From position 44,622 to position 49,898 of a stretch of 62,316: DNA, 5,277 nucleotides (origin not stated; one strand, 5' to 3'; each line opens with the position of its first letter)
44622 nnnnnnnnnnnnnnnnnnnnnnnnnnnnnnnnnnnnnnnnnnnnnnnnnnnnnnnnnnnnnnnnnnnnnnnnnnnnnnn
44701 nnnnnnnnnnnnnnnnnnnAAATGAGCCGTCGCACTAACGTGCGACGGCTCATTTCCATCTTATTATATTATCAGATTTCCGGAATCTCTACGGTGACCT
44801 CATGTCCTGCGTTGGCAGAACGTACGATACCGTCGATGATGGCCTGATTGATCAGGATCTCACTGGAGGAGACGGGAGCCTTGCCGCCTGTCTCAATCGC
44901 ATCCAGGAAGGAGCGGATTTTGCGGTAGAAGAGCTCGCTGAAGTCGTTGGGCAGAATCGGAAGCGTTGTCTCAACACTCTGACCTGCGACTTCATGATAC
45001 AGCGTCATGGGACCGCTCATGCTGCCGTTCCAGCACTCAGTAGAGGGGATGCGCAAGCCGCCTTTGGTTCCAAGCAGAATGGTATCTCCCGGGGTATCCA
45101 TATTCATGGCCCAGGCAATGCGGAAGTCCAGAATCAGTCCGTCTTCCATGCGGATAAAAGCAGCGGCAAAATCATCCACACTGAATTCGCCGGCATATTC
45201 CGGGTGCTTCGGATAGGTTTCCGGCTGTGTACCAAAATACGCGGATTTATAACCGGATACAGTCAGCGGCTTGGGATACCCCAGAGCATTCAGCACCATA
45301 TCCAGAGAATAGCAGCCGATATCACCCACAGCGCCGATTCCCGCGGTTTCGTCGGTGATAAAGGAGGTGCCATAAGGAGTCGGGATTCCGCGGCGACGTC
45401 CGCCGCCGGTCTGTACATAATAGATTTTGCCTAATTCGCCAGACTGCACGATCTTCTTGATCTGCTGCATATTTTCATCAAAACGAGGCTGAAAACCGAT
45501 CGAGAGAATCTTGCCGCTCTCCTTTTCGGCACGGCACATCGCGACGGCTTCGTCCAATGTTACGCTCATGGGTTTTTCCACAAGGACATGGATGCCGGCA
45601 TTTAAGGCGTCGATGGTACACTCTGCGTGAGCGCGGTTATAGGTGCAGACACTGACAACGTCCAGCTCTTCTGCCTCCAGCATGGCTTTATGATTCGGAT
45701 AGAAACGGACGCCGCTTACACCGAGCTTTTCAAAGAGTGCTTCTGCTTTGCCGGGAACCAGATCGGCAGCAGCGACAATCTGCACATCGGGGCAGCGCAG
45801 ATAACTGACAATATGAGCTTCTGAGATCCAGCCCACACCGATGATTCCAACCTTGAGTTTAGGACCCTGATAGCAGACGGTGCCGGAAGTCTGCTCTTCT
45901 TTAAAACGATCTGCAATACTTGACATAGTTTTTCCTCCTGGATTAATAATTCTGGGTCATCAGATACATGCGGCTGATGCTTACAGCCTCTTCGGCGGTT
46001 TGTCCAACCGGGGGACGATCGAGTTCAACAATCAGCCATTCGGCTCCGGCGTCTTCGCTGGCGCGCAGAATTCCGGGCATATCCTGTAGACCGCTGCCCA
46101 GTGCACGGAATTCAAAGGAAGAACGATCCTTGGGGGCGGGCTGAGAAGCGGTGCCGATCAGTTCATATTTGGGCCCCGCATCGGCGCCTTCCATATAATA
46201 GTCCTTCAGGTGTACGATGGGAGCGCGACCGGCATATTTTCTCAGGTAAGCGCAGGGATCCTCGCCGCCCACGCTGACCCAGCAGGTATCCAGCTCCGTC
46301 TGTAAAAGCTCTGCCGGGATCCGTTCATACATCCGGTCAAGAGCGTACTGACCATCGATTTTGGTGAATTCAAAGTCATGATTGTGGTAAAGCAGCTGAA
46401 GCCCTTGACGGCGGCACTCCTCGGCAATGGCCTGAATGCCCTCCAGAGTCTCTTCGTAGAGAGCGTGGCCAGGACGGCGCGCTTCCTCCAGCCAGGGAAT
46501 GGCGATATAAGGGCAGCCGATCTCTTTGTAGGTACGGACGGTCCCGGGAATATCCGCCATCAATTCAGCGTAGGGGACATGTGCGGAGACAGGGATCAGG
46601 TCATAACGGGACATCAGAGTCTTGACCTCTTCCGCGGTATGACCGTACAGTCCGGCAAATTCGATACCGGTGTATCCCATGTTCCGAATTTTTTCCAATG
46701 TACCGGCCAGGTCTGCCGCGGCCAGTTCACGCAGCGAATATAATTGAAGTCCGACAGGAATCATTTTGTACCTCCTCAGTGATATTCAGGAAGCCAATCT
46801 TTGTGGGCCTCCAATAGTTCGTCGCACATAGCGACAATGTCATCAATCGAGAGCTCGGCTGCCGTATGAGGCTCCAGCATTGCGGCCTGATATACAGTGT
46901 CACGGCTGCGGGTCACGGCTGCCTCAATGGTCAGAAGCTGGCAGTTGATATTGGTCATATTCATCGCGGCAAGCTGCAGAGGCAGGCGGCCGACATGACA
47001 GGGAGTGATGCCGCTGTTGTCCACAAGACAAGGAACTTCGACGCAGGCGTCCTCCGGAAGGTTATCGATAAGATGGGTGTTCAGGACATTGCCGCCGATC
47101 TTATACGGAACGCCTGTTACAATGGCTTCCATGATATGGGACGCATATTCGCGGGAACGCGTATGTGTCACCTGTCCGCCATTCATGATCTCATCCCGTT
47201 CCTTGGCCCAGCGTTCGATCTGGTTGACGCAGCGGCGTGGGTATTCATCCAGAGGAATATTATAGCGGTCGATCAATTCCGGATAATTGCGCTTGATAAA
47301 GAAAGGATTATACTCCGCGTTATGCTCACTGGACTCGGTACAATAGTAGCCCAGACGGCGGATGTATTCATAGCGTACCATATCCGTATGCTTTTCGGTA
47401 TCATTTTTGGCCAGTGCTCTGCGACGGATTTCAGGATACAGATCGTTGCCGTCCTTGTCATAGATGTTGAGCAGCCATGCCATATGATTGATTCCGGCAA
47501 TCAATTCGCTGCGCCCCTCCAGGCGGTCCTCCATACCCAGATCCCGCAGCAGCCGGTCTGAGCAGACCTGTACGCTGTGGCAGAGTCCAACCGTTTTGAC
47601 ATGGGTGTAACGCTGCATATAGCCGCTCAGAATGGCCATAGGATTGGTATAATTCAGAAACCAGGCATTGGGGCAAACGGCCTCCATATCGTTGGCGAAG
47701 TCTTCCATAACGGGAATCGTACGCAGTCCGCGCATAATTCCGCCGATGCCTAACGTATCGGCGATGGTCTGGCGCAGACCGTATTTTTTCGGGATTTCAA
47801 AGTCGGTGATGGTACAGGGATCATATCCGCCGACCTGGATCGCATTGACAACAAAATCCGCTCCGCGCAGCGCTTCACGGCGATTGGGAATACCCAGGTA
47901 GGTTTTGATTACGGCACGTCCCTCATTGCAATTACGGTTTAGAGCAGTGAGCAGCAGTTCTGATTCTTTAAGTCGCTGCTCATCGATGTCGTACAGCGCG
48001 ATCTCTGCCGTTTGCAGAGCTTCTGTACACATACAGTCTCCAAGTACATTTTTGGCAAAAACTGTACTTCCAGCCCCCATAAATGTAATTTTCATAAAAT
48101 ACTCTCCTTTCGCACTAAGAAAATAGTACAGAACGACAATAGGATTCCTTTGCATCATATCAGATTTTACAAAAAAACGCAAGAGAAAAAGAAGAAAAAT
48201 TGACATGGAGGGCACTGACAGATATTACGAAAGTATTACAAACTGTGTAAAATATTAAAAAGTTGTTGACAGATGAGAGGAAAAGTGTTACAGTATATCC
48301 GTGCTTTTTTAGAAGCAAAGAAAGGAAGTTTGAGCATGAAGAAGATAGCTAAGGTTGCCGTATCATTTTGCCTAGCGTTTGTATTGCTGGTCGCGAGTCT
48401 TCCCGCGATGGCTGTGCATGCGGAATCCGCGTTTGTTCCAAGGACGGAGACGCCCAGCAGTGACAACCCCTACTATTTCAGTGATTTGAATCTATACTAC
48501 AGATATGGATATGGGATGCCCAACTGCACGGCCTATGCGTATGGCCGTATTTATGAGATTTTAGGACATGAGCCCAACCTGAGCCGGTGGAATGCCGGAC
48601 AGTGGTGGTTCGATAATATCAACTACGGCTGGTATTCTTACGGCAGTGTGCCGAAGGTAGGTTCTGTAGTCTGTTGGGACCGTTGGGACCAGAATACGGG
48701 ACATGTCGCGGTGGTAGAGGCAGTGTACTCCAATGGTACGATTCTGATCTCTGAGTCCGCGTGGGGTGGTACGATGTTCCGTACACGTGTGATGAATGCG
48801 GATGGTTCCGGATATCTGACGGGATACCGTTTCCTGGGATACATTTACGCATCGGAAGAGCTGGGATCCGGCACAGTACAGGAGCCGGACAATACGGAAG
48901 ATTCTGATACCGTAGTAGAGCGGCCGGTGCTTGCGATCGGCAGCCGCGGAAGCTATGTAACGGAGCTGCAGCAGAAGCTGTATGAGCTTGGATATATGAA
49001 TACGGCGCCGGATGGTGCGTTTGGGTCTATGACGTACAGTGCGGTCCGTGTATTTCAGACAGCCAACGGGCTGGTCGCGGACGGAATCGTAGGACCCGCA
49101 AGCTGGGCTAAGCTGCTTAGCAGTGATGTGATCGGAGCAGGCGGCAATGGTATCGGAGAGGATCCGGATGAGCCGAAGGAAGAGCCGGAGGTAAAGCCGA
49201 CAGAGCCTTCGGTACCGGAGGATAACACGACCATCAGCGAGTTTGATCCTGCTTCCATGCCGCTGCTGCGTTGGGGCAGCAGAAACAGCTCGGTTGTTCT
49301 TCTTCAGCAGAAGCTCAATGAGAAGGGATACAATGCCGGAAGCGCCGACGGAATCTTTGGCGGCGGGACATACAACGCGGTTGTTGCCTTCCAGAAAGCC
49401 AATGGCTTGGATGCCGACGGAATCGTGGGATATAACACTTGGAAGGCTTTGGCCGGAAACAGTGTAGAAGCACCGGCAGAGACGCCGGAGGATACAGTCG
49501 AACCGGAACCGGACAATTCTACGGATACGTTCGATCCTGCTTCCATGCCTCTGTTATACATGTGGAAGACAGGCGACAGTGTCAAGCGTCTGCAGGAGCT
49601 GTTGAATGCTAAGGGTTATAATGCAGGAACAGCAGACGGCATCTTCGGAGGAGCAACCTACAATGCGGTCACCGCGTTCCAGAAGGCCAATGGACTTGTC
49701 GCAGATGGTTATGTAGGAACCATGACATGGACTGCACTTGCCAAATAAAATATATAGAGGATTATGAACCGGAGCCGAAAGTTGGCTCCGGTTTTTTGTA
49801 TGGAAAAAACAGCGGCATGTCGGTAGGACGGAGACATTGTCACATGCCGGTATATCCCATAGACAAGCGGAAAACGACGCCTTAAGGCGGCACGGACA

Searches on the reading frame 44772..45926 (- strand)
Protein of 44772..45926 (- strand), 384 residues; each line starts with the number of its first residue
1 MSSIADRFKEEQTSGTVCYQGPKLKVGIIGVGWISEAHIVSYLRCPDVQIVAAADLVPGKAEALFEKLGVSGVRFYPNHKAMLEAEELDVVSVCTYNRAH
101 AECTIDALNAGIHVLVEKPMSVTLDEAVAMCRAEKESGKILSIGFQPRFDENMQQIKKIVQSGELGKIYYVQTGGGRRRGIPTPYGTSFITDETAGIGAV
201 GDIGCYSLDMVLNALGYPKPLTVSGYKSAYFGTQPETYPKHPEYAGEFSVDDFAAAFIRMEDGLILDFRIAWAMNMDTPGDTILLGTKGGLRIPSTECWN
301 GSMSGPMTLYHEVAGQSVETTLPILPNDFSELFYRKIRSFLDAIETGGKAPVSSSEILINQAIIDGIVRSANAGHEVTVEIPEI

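Call 49: search_protein_families(library=pfam, proteins=[window:44772-45926:-], max_evalue=0.00001)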
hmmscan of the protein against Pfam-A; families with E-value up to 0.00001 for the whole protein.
window:44772-45926:- (384 aa): 3 families
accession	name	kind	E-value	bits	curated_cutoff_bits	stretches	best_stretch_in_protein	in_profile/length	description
PF01408.29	GFO_IDH_MocA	-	1.5e-28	100.3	24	1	24-145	1-120/120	Oxidoreductase family, NAD-binding Rossmann fold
PF22725.1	GFO_IDH_MocA_C3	-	2.1e-17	63.7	27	1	153-291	1-123/124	GFO/IDH/MocA C-terminal domain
PF02894.22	GFO_IDH_MocA_C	-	5.3e-14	53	22.9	1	157-379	1-218/218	Oxidoreductase family, C-terminal alpha/beta domain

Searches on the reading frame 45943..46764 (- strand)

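Call 49: search_protein_families(library=pfam, proteins=[window:45943-46764:-], max_evalue=0.00001)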
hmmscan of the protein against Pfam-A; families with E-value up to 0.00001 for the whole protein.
window:45943-46764:- (273 aa): 1 family
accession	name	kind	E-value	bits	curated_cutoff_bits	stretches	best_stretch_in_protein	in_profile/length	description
PF01261.30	AP_endonuc_2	-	6.8e-17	62.4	31.1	1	23-259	1-241/249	Xylose isomerase-like TIM barrel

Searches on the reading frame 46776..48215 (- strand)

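Call 49: search_protein_families(library=pfam, proteins=[window:46776-48215:-], max_evalue=0.00001)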
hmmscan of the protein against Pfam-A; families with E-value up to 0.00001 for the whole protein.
window:46776-48215:- (479 aa): 2 families
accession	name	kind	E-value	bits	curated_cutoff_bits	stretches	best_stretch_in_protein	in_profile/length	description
PF11975.13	Glyco_hydro_4C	-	2.2e-65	221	24.1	1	239-451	1-211/211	Family 4 glycosyl hydrolase C-terminal domain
PF02056.22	Glyco_hydro_4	-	8.2e-63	211.7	23.2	1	42-227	1-182/183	Family 4 glycosyl hydrolase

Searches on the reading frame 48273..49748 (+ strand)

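Call 49: search_protein_families(library=pfam, proteins=[window:48273-49748:+], max_evalue=0.00001)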
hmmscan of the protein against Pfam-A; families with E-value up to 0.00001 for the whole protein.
window:48273-49748:+ (491 aa): 4 families
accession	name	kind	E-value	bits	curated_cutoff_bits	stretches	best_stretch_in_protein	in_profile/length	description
PF01471.23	PG_binding_1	-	1.4e-59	198.6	23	3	338-393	2-57/57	Putative peptidoglycan binding domain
PF05257.22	CHAP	-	4.4e-17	62.8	26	1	77-162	3-80/81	CHAP domain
PF09374.15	PG_binding_3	-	3.4e-14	53.2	24.6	0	437-467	3-32/76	Predicted Peptidoglycan domain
PF08823.16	PG_binding_2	-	4.8e-11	43.2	21.1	0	428-473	9-54/74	Putative peptidoglycan binding domain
